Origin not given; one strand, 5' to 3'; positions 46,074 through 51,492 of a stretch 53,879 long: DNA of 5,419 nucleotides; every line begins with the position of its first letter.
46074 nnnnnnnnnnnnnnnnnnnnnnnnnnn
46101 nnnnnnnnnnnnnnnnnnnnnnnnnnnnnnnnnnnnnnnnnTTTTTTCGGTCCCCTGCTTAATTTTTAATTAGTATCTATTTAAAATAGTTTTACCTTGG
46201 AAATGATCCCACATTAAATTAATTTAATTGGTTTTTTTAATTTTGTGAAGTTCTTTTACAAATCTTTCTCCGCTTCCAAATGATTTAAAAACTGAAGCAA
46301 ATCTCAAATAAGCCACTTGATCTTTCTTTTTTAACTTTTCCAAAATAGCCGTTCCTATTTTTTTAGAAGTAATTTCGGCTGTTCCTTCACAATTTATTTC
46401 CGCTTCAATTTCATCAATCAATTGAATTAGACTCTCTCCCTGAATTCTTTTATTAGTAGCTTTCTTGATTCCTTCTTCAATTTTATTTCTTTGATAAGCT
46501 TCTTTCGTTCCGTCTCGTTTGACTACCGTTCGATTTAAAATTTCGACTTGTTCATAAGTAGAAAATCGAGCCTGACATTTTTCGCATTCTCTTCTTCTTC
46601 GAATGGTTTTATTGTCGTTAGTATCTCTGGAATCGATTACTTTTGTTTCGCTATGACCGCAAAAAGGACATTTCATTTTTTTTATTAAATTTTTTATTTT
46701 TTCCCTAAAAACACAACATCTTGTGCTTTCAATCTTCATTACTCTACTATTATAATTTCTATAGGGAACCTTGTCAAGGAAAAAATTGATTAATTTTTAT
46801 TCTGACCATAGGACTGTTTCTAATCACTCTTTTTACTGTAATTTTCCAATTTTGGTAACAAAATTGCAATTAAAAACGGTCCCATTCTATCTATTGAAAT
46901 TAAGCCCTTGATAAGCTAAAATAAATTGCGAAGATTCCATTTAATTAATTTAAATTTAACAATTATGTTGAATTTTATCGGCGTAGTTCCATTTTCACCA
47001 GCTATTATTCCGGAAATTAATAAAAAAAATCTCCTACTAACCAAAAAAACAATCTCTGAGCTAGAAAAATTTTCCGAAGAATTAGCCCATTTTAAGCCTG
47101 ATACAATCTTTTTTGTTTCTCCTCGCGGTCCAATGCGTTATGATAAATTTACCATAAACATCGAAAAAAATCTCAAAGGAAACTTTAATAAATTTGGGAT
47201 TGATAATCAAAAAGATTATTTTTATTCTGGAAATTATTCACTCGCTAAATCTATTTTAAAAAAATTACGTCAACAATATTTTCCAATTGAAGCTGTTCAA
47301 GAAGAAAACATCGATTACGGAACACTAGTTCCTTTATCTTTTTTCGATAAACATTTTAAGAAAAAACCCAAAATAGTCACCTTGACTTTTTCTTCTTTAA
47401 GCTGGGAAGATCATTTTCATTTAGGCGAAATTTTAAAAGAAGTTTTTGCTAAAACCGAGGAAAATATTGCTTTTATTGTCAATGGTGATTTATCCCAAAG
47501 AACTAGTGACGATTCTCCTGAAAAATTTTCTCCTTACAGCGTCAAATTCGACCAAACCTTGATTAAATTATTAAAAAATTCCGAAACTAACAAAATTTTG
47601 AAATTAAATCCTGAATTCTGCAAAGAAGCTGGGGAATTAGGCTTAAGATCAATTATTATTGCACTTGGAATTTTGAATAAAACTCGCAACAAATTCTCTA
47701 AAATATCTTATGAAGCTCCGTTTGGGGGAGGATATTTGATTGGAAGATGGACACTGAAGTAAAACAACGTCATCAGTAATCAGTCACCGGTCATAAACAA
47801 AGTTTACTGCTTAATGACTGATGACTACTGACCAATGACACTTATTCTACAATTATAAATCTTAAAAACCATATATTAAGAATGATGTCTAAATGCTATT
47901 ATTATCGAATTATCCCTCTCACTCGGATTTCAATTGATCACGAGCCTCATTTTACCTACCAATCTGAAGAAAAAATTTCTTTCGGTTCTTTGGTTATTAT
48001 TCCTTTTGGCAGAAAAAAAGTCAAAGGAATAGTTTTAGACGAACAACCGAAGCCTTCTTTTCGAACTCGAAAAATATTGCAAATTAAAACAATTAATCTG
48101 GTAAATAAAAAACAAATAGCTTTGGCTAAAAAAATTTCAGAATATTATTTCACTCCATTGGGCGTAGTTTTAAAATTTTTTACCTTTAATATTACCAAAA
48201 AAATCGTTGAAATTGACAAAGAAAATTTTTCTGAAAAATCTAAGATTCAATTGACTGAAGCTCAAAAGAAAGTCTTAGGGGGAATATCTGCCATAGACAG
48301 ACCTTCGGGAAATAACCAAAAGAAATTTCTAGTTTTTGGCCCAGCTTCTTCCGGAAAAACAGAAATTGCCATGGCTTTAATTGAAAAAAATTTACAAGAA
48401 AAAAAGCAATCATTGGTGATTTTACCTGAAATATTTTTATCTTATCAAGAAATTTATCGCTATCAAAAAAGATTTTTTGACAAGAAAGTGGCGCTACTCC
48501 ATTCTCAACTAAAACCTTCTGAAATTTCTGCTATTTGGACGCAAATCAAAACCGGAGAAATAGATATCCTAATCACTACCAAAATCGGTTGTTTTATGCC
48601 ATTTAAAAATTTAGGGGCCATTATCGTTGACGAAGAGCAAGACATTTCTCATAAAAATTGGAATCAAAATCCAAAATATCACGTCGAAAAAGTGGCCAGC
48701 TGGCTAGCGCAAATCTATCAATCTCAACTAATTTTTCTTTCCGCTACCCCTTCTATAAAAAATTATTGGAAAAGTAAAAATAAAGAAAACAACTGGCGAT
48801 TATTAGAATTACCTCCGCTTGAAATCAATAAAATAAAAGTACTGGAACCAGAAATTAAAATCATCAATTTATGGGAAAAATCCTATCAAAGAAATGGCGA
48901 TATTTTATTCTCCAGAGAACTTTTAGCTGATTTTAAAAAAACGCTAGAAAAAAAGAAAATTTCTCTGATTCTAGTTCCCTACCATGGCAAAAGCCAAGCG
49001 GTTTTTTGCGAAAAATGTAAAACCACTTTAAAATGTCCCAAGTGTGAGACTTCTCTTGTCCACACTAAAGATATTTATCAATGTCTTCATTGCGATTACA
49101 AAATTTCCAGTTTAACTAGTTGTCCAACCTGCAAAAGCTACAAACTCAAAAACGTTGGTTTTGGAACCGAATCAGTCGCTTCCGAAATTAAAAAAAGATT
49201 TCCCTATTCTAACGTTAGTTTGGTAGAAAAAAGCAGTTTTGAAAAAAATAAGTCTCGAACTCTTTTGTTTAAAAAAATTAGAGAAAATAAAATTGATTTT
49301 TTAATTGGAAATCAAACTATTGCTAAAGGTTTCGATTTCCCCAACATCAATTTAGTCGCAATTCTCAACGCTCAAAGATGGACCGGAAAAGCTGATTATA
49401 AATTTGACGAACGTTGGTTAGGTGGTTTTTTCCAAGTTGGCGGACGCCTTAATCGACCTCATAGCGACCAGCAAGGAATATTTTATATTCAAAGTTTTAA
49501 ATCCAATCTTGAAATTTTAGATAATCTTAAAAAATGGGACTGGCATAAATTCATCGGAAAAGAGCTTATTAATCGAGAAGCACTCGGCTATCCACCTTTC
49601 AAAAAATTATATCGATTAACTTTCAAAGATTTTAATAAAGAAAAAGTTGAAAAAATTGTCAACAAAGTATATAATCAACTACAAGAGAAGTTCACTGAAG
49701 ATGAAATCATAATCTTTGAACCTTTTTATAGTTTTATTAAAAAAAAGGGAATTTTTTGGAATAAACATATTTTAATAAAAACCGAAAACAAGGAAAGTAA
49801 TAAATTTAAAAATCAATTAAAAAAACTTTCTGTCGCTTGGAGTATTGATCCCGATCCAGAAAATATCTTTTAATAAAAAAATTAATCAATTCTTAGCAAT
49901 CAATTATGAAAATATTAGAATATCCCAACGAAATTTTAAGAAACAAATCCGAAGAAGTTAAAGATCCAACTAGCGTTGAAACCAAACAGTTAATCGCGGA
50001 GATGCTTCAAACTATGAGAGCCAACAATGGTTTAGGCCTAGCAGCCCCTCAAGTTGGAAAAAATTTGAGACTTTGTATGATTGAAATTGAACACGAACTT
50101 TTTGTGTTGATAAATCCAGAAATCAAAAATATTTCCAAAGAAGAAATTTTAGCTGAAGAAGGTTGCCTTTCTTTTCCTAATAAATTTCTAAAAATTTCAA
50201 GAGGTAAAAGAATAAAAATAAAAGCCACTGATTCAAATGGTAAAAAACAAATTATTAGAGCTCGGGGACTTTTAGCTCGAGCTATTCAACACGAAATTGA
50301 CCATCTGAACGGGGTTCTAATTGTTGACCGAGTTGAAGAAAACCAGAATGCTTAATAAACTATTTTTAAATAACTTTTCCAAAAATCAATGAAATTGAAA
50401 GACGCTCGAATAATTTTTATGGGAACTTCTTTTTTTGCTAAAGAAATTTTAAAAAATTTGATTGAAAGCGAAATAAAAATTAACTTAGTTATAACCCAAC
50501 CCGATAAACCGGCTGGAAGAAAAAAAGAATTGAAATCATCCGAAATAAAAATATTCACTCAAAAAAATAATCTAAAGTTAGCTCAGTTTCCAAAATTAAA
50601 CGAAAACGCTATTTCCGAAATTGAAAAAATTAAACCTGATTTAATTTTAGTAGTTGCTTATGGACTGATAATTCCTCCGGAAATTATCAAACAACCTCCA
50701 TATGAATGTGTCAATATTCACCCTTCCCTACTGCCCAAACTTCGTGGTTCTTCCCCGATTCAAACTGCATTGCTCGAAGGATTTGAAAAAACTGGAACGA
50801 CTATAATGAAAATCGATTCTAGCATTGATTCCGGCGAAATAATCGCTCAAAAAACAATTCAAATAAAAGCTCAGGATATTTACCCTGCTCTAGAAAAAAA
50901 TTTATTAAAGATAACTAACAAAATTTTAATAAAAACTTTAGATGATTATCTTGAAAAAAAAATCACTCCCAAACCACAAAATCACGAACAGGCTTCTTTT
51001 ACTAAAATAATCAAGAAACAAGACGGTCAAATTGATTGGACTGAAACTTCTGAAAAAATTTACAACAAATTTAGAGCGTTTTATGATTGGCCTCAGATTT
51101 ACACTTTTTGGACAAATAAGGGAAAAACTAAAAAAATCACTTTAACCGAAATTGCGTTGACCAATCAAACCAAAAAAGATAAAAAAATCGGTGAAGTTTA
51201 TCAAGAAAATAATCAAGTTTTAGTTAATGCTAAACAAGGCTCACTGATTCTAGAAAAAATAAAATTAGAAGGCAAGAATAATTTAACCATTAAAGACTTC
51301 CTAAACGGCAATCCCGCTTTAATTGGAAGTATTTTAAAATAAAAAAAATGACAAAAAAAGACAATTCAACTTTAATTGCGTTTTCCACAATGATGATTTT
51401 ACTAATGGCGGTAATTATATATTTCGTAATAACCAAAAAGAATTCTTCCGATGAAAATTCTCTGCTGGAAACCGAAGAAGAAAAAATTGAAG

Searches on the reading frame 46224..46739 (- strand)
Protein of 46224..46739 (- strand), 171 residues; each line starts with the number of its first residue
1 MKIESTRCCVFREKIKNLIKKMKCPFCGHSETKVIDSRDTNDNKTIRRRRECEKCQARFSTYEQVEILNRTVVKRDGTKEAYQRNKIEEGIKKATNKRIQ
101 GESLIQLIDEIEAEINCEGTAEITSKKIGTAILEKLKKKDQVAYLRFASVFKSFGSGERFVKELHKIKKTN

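Call 69: search_protein_families(library=pfam, proteins=[window:46224-46739:-], max_evalue=0.00001)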
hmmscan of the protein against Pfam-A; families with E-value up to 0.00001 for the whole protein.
window:46224-46739:- (171 aa): 2 families
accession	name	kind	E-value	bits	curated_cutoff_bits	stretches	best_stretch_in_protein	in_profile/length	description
PF22811.2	Zn_ribbon_NrdR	-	2.8e-21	75.6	27.2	1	22-63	1-42/42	Transcriptional repressor NrdR-like, N-terminal domain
PF03477.21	ATP-cone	-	1.5e-17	64.3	25.8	1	71-154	2-85/88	ATP cone domain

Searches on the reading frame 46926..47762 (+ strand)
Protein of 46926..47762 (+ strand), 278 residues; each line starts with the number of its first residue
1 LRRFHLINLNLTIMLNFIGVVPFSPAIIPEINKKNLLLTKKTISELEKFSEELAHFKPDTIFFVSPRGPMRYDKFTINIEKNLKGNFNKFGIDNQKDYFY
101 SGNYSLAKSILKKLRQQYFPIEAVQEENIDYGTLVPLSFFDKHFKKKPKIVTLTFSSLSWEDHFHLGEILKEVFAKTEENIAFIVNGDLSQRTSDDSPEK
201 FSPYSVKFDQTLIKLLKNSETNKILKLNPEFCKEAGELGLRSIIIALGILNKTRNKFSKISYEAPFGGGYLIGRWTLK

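Call 63: search_protein_families(library=pfam, proteins=[window:46926-47762:+], max_evalue=0.00001)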
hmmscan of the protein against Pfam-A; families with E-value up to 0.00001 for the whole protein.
window:46926-47762:+ (278 aa): 1 family
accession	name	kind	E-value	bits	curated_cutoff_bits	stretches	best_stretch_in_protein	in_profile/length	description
PF02900.23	LigB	-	1.9e-30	106.3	26.3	1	23-263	7-259/269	Catalytic LigB subunit of aromatic ring-opening dioxygenase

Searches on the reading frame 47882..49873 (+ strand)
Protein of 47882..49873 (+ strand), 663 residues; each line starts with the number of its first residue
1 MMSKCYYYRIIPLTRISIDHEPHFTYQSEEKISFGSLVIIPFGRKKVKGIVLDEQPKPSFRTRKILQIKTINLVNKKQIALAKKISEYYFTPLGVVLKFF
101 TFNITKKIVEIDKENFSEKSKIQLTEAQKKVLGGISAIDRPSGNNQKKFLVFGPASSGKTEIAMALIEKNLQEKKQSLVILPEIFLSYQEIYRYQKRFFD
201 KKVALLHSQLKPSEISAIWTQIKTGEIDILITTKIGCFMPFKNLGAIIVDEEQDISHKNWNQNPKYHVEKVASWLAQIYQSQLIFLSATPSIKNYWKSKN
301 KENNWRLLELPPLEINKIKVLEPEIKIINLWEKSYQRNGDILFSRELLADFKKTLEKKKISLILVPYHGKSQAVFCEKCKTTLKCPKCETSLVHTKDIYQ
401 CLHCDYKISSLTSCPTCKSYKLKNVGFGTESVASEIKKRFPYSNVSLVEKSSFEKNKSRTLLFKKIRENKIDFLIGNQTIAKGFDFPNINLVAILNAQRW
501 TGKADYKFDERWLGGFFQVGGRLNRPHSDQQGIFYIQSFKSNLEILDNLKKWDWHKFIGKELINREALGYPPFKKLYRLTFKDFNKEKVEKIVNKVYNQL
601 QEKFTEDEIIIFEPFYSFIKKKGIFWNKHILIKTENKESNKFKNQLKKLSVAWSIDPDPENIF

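Call 69: search_protein_families(library=pfam, proteins=[window:47882-49873:+], max_evalue=0.00001)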
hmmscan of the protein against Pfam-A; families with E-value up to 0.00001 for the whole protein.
window:47882-49873:+ (663 aa): 5 families
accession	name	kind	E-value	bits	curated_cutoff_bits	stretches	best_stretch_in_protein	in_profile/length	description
PF00270.35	DEAD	-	1.2e-15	58.1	26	1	145-294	13-163/167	DEAD/DEAH box helicase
PF17764.6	PriA_3primeBD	-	1.3e-13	51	22.7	1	22-99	10-93/96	3'DNA-binding domain (3'BD)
PF00271.37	Helicase_C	-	1e-09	39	23.5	0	455-500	50-94/110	Helicase conserved C-terminal domain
PF18074.6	PriA_C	-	2e-09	38.6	26.9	1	572-659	1-95/95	Primosomal protein N C-terminal domain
PF04851.21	ResIII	-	2.1e-06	28.2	22.5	1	122-291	2-163/164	Type III restriction enzyme, res subunit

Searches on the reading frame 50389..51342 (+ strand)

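Call 63: search_protein_families(library=pfam, proteins=[window:50389-51342:+], max_evalue=0.00001)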
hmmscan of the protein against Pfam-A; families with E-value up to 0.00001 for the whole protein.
window:50389-51342:+ (317 aa): 2 families
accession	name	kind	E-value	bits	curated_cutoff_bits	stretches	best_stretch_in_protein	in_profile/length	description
PF00551.24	Formyl_trans_N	-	4.2e-41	141.1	26.1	1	7-183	2-180/181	Formyl transferase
PF02911.23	Formyl_trans_C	-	7.1e-23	81.1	21.1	1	208-308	2-99/100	Formyl transferase, C-terminal domain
